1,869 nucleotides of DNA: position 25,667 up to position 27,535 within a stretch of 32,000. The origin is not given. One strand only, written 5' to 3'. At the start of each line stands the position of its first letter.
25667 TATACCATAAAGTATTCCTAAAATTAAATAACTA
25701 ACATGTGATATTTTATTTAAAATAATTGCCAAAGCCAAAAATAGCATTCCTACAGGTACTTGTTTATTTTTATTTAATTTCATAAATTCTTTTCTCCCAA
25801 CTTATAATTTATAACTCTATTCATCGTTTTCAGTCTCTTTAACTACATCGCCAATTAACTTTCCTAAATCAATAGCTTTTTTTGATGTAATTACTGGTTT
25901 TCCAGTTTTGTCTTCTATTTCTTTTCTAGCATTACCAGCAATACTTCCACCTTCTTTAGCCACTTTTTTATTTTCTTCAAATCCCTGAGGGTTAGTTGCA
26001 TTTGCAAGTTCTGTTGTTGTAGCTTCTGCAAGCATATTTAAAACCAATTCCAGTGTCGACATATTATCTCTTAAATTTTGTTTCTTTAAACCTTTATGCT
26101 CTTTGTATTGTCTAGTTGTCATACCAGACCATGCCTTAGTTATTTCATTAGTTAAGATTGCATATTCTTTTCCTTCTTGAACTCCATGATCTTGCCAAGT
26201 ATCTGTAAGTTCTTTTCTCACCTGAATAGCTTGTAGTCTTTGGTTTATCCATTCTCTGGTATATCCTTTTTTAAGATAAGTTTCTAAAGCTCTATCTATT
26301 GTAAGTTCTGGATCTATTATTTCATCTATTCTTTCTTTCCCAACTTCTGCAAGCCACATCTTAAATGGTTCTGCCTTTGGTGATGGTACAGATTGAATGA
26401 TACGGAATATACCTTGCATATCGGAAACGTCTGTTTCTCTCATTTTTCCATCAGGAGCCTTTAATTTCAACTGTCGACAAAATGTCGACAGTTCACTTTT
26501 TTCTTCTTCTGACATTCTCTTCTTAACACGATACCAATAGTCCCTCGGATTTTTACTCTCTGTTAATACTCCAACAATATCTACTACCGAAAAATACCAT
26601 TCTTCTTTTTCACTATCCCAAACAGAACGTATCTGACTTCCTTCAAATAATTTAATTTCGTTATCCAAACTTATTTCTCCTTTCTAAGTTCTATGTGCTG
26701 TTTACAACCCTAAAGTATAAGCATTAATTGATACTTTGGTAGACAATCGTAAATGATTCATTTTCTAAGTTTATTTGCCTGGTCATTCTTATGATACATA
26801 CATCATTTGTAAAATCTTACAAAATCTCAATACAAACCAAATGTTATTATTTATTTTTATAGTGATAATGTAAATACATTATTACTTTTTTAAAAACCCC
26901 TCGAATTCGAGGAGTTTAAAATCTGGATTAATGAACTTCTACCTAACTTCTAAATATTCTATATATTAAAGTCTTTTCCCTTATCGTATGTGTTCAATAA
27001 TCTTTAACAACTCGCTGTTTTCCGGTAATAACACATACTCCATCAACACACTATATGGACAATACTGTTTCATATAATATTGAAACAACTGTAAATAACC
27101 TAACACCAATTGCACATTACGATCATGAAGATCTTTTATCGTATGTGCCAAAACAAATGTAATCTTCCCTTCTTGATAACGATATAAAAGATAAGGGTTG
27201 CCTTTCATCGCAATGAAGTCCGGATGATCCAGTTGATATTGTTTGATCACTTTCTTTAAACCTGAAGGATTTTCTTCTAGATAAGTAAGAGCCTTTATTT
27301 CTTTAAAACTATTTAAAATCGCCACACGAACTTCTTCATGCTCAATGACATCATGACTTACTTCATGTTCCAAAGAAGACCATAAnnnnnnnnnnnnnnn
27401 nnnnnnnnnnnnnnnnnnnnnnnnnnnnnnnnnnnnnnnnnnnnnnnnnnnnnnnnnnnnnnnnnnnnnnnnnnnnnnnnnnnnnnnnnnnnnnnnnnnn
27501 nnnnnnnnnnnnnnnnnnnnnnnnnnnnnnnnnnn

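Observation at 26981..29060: Orphan Card1/Can2-like CARF nuclease coupled to an unknown 297-aa partner, with no type III CRISPR or cyclase in view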

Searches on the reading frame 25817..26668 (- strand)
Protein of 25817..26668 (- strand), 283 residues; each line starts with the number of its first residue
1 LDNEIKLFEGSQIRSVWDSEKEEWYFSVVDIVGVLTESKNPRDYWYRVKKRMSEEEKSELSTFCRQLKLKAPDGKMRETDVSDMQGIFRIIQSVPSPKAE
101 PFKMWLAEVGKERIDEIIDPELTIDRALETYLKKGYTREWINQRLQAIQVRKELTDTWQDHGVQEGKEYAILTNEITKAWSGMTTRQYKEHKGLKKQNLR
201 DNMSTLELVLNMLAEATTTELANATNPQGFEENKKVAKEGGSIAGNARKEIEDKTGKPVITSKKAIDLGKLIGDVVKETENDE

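Call 9: search_protein_families(library=phrogs, proteins=[window:25817-26668:-], max_evalue=0.1)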
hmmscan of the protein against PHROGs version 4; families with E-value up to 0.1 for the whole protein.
window:25817-26668:- (283 aa): 8 families
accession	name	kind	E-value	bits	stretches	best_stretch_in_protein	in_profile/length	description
phrog_15286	-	unknown function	9.7e-128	425.9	1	2-271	4-272/274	-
phrog_28094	-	unknown function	9.1e-19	68.5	1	208-263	1-56/66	-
phrog_8036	-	unknown function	1.6e-09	38.4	1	138-257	139-256/290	-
phrog_2657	-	transcription regulation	2.1e-07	31.5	1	129-224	111-208/243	transcriptional regulator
phrog_2899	-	transcription regulation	3.2e-06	27.9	1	1-201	3-193/263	anti-repressor Ant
phrog_5060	-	transcription regulation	8.9e-05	23.6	1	7-207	11-203/224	anti-repressor Ant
phrog_2011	-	transcription regulation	0.00097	19.9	1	5-107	6-103/275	anti-repressor Ant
phrog_9976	-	transcription regulation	0.016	16.1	0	50-154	41-134/188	anti-repressor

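Call 21: search_protein_families(library=pfam, proteins=[window:25817-26668:-], max_evalue=0.001)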
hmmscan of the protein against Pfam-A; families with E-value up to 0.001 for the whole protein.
window:25817-26668:- (283 aa): 1 family
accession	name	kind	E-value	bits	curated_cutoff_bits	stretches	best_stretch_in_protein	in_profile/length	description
PF02498.22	Bro-N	-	8.8e-13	49.1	25.6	1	12-108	1-92/96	BRO family, N-terminal domain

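Call 76: search_protein_families(library=padloc, proteins=[window:25817-26668:-], max_evalue=0.001)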
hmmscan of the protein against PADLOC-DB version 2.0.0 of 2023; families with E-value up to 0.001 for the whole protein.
window:25817-26668:- (283 aa): 5 families
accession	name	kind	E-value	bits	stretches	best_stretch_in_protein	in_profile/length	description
PDLC04920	PDC-S13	-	3.4e-140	464.3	1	2-281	2-282/286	-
PDLC04841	PDC-S04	-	2.1e-26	91.3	1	4-115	6-118/292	-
PDLC04919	PDC-S13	-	1.5e-10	38.8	1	140-253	133-244/281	-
PDLC03083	Specificity_I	-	3.8e-06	23.3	1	132-256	125-246/717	Type I specificity subunit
PDLC04918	PDC-S13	-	1.2e-05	23.5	1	157-251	84-180/214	-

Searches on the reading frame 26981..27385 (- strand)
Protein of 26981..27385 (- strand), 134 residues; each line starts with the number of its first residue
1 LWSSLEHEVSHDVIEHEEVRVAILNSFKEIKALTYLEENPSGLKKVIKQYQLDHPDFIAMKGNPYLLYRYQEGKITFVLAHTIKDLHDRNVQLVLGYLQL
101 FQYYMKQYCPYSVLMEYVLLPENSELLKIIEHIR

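Call 54: predict_structure(alignment_id=A3)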
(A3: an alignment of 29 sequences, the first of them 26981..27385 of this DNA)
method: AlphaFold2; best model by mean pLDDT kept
length: 134 residues; sequences in the alignment: 29
mean_pLDDT: 86.8   pTM: 0.78
mean pLDDT of the five models: 86.8, 86.3, 83.5, 82.5, 79.6
residues with pLDDT >= 90: 75; 70-90: 45; 50-70: 7; < 50: 7
segments of 3 or more residues with pLDDT < 50: 1-7
pLDDT, mean of each block of 10 residues (from residue 1): 50 90 95 73 91 97 93 94 85 91 95 93 86 81
secondary structure, 60 per line:
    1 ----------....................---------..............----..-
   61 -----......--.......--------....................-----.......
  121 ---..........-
elements in order: H11-30 H40-53 E66-71 E74-80 H89-108 E114-120 H124-133

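Call 56: fold_search(model_id=the predicted structure, library=pdb)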
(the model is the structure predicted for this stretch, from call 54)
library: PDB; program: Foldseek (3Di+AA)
matches with E <= 10: 976; with E <= 0.001: 0
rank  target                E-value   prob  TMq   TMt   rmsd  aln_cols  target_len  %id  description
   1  3ux3_A                6.3e-02  0.44  0.33  0.34   9.2       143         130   12  Crystal Structure of Domain-Swapped Fam96a minor dimer (released 2012-05-30)
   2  2eui_E                6.8e-02  0.35  0.35  0.32  13.9       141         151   15  Crystal structure of a probable acetyltransferase (released 2005-12-06)
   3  6eri_BC               9.3e-02  0.33  0.32  0.23  12.8       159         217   11  Structure of the chloroplast ribosome with chl-RRF and hibernation-promoting factor (released 2018-04-18)
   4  6s81_C                1.1e-01  0.54  0.32  0.13   9.9        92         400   10  Crystal structure of methionine adenosyltransferase from Pyrococcus furiosus (released 2020-02-05)
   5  4v4b_AC               1.1e-01  0.41  0.27  0.21   8.8        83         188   12  Structure of the ribosomal 80S-eEF2-sordarin complex from yeast obtained by docking atomic models for RNA and protein (released 2014-07-09)
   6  7p8m_A                1.1e-01  0.33  0.27  0.11  10.2        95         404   10  Crystal structure of L147A/I351A variant of S-adenosylmethionine synthetase from Methanocaldococcus jannaschii in comp (released 2021-11-17)
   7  9iqu                  1.4e-01  0.16  0.28  0.19  14.3       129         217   14  phage HY126 dCMP hydroxylase-AfhB with sustrate dCMP (released 2025-07-16)
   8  7p82_A                1.6e-01  0.28  0.27  0.11  10.1        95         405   10  Crystal structure of apo form L147A/I351A variant of S-adenosylmethionine synthetase from Methanocaldococcus jannaschi (released 2021-11-17)
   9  9igt_C                1.6e-01  0.18  0.25  0.27  14.7        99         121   13  Assembly intermediate of human mitochondrial ribosome small subunit bound to METTL15, RBFA, and mtIF2 (State M2.1) (released 2026-03-11)
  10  1wh9_MODEL_1_A        1.8e-01  0.23  0.26  0.34  11.9        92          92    6  Solution structure of the KH domain of human ribosomal protein S3 (released 2004-11-28)
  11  3j9m_AC               1.8e-01  0.20  0.25  0.25  14.3       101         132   16  Structure of the human mitochondrial ribosome (class 1) (released 2015-04-15)
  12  7pnt_C                1.9e-01  0.18  0.25  0.26  14.4       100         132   15  Assembly intermediate of mouse mitochondrial ribosome small subunit without mS37 in complex with RbfA and Tfb1m (released 2022-06-15)
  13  3gr1_F                2.0e-01  0.38  0.26  0.20   9.0        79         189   13  Periplasmic domain of the T3SS inner membrane protein PrgH from S.typhimurium (fragment 170-392) (released 2009-05-19)
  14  4bsz_A                2.0e-01  0.21  0.25  0.20  11.4        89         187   11  Crystal Structure of the Yeast Ribosomal Protein Rps3 in Complex with its Chaperone Yar1 (released 2013-09-04)
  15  4qus_B                2.0e-01  0.18  0.30  0.28  11.6       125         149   12  1.28 Angstrom resolution crystal structure of predicted acyltransferase with acyl-CoA N-acyltransferase domain (ypeA)  (released 2014-07-23)
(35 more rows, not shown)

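Call 73: fold_search(model_id=the predicted structure, library=viral)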
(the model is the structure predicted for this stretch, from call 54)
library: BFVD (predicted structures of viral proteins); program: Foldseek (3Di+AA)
matches with E <= 10: 665; with E <= 0.001: 0
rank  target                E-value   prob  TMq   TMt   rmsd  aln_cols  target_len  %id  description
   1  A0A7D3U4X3            1.6e-02  0.77  0.38  0.31  18.1       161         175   17  (no name in the UniProt tables at hand)
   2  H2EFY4                2.1e-02  0.23  0.21  0.17  16.4       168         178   12  Uncharacterized protein [Moumouvirus sp. 'Monve']
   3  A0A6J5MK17            2.4e-02  0.33  0.25  0.26  16.7       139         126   15  Uncharacterized protein [uncultured Caudovirales phage]
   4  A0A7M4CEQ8            5.9e-02  0.23  0.28  0.21  14.1       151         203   12  Uncharacterized protein [Pyramimonas orientalis virus 01B]
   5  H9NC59                6.3e-02  0.38  0.33  0.21  12.1       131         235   14  (no name in the UniProt tables at hand)
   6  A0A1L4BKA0            6.7e-02  0.38  0.35  0.09  18.7       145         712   12  Fungal lipase-like domain-containing protein [Cafeteriavirus-dependent mavirus]
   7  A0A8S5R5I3            6.7e-02  0.30  0.29  0.24   9.7       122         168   12  Uncharacterized protein [Ackermannviridae sp. ctaCq7]
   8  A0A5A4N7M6            7.7e-02  0.15  0.21  0.08  12.7       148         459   14  (no name in the UniProt tables at hand)
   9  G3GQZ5                8.7e-02  0.16  0.26  0.14  14.6       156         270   15  UL44.5 [anatid alphaherpesvirus 1]
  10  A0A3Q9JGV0            9.9e-02  0.63  0.38  0.30   6.7       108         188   14  (no name in the UniProt tables at hand)
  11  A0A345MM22            1.3e-01  0.20  0.25  0.29  14.4       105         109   14  (no name in the UniProt tables at hand)
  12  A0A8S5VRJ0            1.4e-01  0.20  0.29  0.14  12.9       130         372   14  (no name in the UniProt tables at hand)
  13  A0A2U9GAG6            1.4e-01  0.14  0.27  0.19  17.5       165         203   11  thymidylate synthase [White spot syndrome virus]
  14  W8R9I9                1.6e-01  0.15  0.27  0.28  12.8       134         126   11  RNA polymerase II subunit [Chloriridovirus anopheles1]
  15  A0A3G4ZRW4            1.9e-01  0.20  0.25  0.26  11.9       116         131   11  Uncharacterized protein [Terrestrivirus sp.]
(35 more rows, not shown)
